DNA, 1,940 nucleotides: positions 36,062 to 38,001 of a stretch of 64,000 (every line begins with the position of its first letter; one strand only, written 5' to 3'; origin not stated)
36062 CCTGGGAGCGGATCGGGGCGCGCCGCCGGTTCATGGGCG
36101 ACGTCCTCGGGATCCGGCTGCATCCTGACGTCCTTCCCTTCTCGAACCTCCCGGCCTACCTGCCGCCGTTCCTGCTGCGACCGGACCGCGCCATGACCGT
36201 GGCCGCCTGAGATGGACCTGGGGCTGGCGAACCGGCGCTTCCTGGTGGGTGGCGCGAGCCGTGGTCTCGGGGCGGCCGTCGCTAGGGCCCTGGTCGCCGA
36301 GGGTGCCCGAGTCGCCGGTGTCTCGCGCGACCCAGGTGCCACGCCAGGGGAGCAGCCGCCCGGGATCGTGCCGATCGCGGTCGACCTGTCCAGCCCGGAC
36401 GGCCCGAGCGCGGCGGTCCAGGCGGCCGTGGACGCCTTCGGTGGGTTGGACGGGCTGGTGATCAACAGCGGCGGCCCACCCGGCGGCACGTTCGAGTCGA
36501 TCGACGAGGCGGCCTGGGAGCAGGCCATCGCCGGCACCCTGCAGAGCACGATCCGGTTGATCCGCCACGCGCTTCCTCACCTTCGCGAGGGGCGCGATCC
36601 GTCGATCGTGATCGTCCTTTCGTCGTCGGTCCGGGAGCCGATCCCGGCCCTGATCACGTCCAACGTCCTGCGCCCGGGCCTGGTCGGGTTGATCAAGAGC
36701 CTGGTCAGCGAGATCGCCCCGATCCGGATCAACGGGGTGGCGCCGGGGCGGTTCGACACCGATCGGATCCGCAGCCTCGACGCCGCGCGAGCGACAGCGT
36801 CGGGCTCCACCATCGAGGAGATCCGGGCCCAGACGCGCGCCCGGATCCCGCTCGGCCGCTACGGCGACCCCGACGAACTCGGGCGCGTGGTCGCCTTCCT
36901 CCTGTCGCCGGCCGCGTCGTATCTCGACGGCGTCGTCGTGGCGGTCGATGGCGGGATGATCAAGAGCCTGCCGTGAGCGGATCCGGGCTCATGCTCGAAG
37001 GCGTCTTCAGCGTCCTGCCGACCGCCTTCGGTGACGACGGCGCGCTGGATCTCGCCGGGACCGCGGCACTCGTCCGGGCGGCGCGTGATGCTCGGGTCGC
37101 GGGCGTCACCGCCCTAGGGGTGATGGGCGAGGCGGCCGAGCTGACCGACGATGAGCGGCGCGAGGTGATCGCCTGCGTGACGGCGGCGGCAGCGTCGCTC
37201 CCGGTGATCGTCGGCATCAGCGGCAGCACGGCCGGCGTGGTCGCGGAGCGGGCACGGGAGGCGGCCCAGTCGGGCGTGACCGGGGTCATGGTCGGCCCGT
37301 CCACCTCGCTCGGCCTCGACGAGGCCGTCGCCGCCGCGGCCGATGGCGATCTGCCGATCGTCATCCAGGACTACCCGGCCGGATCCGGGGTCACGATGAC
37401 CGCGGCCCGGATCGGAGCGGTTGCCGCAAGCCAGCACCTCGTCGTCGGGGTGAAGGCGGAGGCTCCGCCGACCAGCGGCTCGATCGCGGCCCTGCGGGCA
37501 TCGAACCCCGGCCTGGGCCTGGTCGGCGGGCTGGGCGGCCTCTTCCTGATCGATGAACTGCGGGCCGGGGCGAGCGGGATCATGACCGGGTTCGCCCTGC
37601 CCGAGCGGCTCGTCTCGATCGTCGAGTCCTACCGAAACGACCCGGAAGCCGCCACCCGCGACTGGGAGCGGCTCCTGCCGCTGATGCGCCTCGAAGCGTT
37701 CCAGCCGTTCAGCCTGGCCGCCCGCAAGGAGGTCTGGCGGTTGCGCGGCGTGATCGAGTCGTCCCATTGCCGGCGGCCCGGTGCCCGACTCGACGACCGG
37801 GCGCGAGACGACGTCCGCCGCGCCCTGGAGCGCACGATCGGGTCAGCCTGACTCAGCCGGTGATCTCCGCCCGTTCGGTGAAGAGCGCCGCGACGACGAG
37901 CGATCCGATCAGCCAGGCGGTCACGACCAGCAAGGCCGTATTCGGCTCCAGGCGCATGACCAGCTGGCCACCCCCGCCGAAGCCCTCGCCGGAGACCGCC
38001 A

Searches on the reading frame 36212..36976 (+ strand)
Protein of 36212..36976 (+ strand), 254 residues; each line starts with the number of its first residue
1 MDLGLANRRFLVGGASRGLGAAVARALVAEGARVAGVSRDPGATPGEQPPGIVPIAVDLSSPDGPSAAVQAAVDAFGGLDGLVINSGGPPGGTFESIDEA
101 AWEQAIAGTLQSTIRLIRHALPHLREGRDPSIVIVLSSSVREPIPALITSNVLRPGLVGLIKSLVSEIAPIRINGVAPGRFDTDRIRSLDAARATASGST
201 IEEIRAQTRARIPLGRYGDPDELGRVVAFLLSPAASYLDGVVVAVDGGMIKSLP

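Call 81: search_protein_families(library=pfam, max_evalue=0.000001, proteins=[window:36212-36976:+])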
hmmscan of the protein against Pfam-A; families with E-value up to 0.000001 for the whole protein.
window:36212-36976:+ (254 aa): 3 families
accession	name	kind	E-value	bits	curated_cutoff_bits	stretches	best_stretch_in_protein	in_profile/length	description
PF13561.12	adh_short_C2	-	6.4e-39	134.4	27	1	14-249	1-235/236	Enoyl-(Acyl carrier protein) reductase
PF00106.31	adh_short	-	2.8e-28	99.2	26.6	1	11-191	4-192/195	short chain dehydrogenase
PF23441.1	SDR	-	1e-07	32.1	27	1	96-248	109-254/258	SDR-like rossmann domain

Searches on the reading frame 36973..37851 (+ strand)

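Call 81: search_protein_families(library=pfam, max_evalue=0.000001, proteins=[window:36973-37851:+])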
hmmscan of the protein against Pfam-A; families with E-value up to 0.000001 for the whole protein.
window:36973-37851:+ (292 aa): 1 family
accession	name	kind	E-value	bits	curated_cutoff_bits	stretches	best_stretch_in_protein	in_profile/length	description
PF00701.28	DHDPS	-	3.4e-21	75.7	22.1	1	8-286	2-287/289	Dihydrodipicolinate synthetase family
